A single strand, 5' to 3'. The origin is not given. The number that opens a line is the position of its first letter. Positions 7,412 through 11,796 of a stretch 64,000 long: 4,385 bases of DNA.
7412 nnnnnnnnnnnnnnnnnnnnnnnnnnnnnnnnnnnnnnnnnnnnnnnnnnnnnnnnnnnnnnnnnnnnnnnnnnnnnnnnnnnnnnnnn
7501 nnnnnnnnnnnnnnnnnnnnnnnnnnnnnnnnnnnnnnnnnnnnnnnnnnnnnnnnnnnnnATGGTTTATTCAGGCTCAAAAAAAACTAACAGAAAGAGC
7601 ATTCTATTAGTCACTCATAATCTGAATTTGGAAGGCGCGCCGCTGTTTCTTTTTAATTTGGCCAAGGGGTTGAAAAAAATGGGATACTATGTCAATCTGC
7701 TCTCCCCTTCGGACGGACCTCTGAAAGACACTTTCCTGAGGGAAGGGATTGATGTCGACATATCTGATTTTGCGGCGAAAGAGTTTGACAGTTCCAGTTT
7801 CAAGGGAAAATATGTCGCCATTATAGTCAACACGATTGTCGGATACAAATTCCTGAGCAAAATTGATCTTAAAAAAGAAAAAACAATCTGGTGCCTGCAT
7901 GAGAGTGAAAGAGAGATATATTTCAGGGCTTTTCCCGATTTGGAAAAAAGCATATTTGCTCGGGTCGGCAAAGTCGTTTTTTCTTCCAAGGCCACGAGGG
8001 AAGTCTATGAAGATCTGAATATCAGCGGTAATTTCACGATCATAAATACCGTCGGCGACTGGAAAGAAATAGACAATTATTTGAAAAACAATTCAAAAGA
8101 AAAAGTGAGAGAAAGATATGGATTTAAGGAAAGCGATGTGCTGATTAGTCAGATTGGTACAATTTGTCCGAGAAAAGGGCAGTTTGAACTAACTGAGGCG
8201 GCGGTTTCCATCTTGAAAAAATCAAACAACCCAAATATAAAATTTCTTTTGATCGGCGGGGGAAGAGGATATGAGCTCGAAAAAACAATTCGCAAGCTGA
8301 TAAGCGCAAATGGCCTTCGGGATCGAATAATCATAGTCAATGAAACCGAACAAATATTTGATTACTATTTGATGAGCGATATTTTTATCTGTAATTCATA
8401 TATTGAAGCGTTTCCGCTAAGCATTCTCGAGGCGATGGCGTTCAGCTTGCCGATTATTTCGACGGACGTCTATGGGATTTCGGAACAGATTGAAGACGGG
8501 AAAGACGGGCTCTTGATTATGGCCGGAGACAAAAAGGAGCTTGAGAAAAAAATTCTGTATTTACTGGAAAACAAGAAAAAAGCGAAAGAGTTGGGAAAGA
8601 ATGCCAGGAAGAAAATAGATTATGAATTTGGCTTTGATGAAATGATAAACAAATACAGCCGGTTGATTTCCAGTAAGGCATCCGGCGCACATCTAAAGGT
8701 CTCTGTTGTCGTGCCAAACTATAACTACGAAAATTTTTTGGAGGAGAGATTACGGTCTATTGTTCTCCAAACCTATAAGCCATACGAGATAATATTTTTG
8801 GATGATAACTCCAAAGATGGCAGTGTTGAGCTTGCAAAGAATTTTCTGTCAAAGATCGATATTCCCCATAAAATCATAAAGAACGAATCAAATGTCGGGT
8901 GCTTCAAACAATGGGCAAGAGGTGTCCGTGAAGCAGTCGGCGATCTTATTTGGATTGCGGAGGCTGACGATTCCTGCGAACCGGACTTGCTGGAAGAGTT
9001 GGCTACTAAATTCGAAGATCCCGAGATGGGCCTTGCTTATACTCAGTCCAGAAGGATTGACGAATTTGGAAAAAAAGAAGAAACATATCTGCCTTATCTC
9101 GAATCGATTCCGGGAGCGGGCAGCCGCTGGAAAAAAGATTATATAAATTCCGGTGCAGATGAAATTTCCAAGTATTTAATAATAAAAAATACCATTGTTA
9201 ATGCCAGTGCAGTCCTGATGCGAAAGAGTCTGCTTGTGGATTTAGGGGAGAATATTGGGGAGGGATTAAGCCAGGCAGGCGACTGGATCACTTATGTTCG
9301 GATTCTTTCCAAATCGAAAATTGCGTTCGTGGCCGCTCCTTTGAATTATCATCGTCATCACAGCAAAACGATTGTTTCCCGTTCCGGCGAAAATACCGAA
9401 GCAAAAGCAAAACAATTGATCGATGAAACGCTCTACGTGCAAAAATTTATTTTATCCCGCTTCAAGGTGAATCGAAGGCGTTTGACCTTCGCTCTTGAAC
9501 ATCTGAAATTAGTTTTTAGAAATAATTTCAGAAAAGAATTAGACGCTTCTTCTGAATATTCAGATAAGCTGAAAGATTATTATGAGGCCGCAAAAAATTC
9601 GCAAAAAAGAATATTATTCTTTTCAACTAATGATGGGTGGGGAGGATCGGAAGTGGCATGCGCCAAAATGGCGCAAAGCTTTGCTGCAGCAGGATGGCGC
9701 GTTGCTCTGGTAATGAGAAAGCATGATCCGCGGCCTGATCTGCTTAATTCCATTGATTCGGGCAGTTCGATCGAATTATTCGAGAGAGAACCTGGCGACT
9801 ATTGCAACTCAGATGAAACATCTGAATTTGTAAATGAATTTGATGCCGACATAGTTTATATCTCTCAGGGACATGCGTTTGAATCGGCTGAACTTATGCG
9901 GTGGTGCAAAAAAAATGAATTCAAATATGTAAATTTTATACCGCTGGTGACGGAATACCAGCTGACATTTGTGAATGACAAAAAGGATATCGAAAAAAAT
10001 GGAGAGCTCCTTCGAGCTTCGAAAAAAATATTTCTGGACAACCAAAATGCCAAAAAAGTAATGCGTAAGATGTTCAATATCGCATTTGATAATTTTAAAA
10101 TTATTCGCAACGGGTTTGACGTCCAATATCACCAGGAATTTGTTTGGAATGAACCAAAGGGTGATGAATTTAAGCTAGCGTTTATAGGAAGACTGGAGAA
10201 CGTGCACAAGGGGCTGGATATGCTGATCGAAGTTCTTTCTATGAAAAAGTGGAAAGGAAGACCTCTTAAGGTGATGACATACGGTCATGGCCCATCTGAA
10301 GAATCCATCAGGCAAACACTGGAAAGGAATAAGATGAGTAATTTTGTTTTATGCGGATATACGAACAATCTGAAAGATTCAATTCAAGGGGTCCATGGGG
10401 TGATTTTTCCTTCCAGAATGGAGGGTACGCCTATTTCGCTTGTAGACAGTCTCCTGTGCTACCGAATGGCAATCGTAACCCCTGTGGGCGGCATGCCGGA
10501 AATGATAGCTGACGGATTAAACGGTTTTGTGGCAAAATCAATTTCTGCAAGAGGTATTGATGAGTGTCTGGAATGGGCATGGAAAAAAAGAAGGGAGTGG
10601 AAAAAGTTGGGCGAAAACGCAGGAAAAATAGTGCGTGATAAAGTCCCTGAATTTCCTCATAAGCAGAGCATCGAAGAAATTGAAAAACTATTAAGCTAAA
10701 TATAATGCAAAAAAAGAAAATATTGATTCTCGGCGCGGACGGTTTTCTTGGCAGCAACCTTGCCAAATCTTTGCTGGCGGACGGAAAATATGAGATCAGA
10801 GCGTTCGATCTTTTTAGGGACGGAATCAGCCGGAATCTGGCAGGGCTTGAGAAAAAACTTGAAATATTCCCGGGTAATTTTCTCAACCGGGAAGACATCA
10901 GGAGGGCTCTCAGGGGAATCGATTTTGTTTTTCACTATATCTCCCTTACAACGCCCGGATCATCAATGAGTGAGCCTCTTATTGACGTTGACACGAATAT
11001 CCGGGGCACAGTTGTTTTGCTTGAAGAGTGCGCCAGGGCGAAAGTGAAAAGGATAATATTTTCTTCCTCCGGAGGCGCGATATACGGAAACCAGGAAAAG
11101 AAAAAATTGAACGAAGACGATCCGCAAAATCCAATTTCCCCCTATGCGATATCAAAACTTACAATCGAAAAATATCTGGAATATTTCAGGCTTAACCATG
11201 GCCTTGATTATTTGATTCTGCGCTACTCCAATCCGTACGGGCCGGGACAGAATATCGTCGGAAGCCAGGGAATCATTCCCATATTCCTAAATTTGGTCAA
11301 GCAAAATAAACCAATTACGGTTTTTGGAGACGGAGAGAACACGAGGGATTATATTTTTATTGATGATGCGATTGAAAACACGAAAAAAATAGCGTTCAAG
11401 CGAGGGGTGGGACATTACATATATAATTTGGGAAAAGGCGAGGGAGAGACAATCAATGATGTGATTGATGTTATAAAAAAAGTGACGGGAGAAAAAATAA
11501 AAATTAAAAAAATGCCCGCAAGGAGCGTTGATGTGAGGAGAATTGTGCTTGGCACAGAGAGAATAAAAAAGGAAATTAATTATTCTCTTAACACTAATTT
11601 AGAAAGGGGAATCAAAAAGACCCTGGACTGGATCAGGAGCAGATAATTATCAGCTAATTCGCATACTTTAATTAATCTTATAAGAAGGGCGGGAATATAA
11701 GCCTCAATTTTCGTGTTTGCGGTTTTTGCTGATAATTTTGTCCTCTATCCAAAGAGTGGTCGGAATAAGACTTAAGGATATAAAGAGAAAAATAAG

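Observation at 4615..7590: Methyltransferase, coiled coil, GT2, GT2 single polypeptide: possible chain-terminating or length-ruler enzyme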

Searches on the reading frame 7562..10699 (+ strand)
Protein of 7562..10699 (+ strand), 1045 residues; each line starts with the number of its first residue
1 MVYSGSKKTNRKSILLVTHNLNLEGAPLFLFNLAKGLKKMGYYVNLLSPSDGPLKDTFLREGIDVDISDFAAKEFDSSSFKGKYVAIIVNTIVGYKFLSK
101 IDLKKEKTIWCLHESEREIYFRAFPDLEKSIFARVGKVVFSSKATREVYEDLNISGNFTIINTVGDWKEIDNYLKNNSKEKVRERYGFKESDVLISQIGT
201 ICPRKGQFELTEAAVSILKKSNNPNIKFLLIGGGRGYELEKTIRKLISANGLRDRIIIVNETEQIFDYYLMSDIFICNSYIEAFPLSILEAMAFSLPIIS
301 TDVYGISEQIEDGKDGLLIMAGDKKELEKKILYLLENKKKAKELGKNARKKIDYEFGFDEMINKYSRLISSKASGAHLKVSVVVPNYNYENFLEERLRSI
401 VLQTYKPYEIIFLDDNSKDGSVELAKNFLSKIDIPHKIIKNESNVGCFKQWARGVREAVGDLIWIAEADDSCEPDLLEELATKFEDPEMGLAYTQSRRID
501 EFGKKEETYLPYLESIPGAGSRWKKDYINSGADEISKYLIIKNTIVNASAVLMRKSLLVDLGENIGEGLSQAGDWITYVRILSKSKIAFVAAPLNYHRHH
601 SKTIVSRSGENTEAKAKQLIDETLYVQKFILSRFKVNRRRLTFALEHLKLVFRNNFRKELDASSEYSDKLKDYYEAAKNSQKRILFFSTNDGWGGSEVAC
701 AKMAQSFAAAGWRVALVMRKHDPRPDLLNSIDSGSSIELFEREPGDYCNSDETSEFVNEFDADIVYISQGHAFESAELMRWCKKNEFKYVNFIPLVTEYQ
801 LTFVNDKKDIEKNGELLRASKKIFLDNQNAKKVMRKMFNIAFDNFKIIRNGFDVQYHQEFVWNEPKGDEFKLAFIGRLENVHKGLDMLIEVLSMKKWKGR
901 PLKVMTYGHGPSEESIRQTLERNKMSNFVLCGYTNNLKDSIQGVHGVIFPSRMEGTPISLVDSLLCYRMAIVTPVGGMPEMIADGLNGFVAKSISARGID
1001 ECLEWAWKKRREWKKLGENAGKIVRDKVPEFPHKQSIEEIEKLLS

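Call 5: search_protein_families(library=pfam, proteins=[window:7562-10699:+], max_evalue=0.01)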
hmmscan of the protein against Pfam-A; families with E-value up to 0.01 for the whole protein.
window:7562-10699:+ (1045 aa): 9 families
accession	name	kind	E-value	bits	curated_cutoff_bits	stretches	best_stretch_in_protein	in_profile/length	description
PF00534.26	Glycos_transf_1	-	3.4e-58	196.4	26.4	2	179-350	2-171/172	Glycosyl transferases group 1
PF13692.12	Glyco_trans_1_4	-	7.6e-49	166.1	27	2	198-337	7-142/142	Glycosyl transferases group 1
PF00535.33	Glycos_transf_2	-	1.3e-30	106.9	23.3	1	381-509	1-128/168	Glycosyl transferase family 2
PF16994.11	Glyco_trans_4_5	-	6.9e-16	58.9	26.6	1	12-149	3-137/172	Glycosyl-transferase family 4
PF13641.12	Glyco_tranf_2_3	-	1.7e-12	48.3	27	1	380-601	3-215/230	Glycosyltransferase like family 2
PF13439.12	Glyco_transf_4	-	3.5e-09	37.3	28.5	1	693-855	1-169/170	Glycosyltransferase Family 4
PF13524.12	Glyco_trans_1_2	-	5.7e-06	26.8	25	1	264-358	39-135/144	Glycosyl transferase-like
PF10111.15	Glyco_tranf_2_2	-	2.2e-05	24.5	27.3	1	381-481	1-103/276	Glycosyltransferase like family 2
PF20706.3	GT4-conflict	-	0.00027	20.5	26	0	260-313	270-323/385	Family 4 Glycosyltransferase in conflict systems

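Call 6: search_protein_families(library=ncbifam, proteins=[window:7562-10699:+], max_evalue=0.01)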
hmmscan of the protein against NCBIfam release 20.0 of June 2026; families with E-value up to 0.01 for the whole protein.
window:7562-10699:+ (1045 aa): 63 families (the best 25 are shown)
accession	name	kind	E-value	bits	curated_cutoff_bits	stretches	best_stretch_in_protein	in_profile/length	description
TIGR03088.1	stp2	hypoth_equivalog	1.6e-42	145.9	409.05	2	176-369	178-370/374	TIGR03088 family PEP-CTERM/XrtA system glycosyltransferase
TIGR03999.1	thiol_BshA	equivalog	5.6e-39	134.1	273.7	2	145-368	156-369/375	N-acetyl-alpha-D-glucosaminyl L-malate synthase BshA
NF041876.1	EPS_EpsE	equivalog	3e-31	109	400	2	195-357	217-381/389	exopolysaccharide biosynthesis GT4 family glycosyltransferase EpsE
NF047880.1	glyco_SdgA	exception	8.5e-30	103.7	800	2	212-369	334-487/488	serine-aspartate repeat adhesin O-glycosyltransferase SdgA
TIGR04157.1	glyco_rSAM_CFB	subfamily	1.4e-29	103.3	400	1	127-368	162-405/406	TIGR04157 family glycosyltransferase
TIGR04063.1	stp3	hypoth_equivalog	6.3e-28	97.8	442.05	2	126-367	149-390/397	TIGR04063 family PEP-CTERM/XrtA system glycosyltransferase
NF047684.1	TeichurnBiosyTuaC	equivalog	7.7e-28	97.5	550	2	175-359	202-376/391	teichuronic acid biosynthesis protein TuaC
TIGR02149.1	glgA_Coryne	subfamily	8.1e-22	77.9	302.4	1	135-366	145-384/391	glycogen synthase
NF038295.1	EPS_HpsP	equivalog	2e-21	76.4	550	1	127-361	147-376/388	hormogonium polysaccharide biosynthesis glycosyltransferase HpsP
TIGR03449.1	mycothiol_MshA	equivalog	1.2e-20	73.8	462.5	1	161-364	190-395/406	D-inositol-3-phosphate glycosyltransferase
NF050056.1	ProtGlycPglH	equivalog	8.5e-20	71.1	600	1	212-369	198-350/354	GalNAc-alpha-(1->4)-GalNAc-alpha-(1->3)-diNAcBac-PP-undecaprenol alpha-1,4-N-acetyl-D-galactosaminyltransferase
TIGR02095.1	glgA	subfamily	1.1e-19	70.5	328.45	2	175-369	275-474/477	glycogen/starch synthase, ADP-glucose type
NF047881.1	glyco_SdgB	exception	6.1e-19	68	800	2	220-369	347-493/496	serine-aspartate repeat adhesin O-glycosyltransferase SdgB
NF050063.1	ProtGlycPglJ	equivalog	8.1e-19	68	500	2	181-352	185-347/363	N-acetylgalactosamine-N,N'-diacetylbacillosaminyl-diphospho-undecaprenol 4-alpha-N-acetylgalactosaminyltransferase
NF038298.1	EPS_HpsO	equivalog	7.9e-18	64.4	575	1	138-352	150-367/388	hormogonium polysaccharide biosynthesis glycosyltransferase HpsO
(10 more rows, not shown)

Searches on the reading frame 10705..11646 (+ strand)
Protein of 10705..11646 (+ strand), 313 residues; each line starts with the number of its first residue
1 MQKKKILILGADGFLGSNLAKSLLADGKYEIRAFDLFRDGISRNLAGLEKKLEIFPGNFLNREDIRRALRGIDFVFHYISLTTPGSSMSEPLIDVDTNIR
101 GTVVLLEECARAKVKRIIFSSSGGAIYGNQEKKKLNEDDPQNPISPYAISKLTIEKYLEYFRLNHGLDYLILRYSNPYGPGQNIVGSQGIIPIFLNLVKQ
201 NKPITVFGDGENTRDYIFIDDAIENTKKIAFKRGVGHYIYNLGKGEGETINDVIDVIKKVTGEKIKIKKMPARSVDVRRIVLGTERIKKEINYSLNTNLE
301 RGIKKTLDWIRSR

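Call 5: search_protein_families(library=pfam, proteins=[window:10705-11646:+], max_evalue=0.01)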
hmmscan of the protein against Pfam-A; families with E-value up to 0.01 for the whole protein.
window:10705-11646:+ (313 aa): 8 families
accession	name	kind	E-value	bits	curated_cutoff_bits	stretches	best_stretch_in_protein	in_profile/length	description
PF01370.27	Epimerase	-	1.2e-49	169.3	20.9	1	6-243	1-240/240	NAD dependent epimerase/dehydratase family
PF16363.11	GDP_Man_Dehyd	-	1.8e-38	133.2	27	1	7-306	1-332/332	GDP-mannose 4,6 dehydratase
PF01073.25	3Beta_HSD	-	1.7e-20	73.6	22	1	7-220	1-219/280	3-beta hydroxysteroid dehydrogenase/isomerase family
PF13460.12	NAD_binding_10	-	2.9e-16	60.3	27.2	1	10-175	1-144/184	NAD(P)H-binding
PF02719.21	Polysacc_synt_2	-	3e-15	56.6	20.2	1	6-278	1-264/293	Polysaccharide biosynthesis protein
PF05368.20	NmrA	-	7.8e-12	45.8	27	1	2-162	1-138/298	NmrA-like family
PF04321.23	RmlD_sub_bind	-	1.3e-11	44.6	27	1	5-209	2-178/287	RmlD substrate binding domain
PF07993.18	NAD_binding_4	-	3.2e-07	30.2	20.1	1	60-220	77-252/258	Male sterility protein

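Call 6: search_protein_families(library=ncbifam, proteins=[window:10705-11646:+], max_evalue=0.01)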
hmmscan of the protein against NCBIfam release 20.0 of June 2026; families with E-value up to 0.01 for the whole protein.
window:10705-11646:+ (313 aa): 28 families (the best 25 are shown)
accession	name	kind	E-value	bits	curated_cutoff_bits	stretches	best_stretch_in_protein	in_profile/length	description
TIGR01179.1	galE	equivalog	2.3e-51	174.6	262.3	1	5-311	1-326/332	UDP-glucose 4-epimerase GalE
TIGR01181.1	dTDP_gluc_dehyt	equivalog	3.4e-42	144.7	365.1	1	5-311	1-312/321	dTDP-glucose 4,6-dehydratase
TIGR04180.1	EDH_00030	hypoth_equivalog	2.1e-38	132.1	475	1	6-294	1-293/297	NAD-dependent 4,6-dehydratase LegB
TIGR02197.1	heptose_epim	equivalog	2e-31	109.3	274.6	1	6-311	1-314/316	ADP-glyceromanno-heptose 6-epimerase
NF007956.0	PRK10675.1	subfamily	2e-29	102.8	394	1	5-310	2-329/338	UDP-glucose 4-epimerase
NF011728.1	PRK15181.1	equivalog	4.5e-24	85.1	760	1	3-310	15-337/348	Vi polysaccharide biosynthesis UDP-N-acetylglucosaminuronic acid C-4 epimerase TviC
NF008872.0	PRK11908.1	equivalog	8.2e-23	81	294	1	4-260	2-270/349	bifunctional UDP-4-keto-pentose/UDP-xylose synthase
TIGR03466.1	HpnA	hypoth_equivalog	1.1e-22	80.4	367.65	1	5-274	2-259/327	hopanoid-associated sugar epimerase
NF005998.1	PRK08125.1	equivalog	8.9e-20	70.6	777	1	2-251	314-575/649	bifunctional UDP-4-amino-4-deoxy-L-arabinose formyltransferase/UDP-glucuronic acid oxidase ArnA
NF007490.0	PRK10084.1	subfamily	2.8e-19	69.3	649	1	133-310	153-334/361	dTDP-glucose 4,6-dehydratase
NF052578.1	StrlDmthSdmBMthl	equivalog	1.6e-17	64.3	600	1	7-267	4-251/328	sterol demethylase protein SdmB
NF047922.1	GDPFucSynFcl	equivalog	4.4e-17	62.5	500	1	106-310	89-301/308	GDP-L-fucose synthase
NF008360.0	PRK11150.1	equivalog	5.5e-17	61.9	452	1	6-265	2-259/310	ADP-glyceromanno-heptose 6-epimerase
NF007582.0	PRK10217.1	equivalog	2.9e-16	59.5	698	1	4-297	2-305/355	dTDP-glucose 4,6-dehydratase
TIGR04130.1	FnlA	equivalog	3.4e-16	59.1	730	1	3-259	4-240/337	UDP-N-acetylglucosamine 4,6-dehydratase/5-epimerase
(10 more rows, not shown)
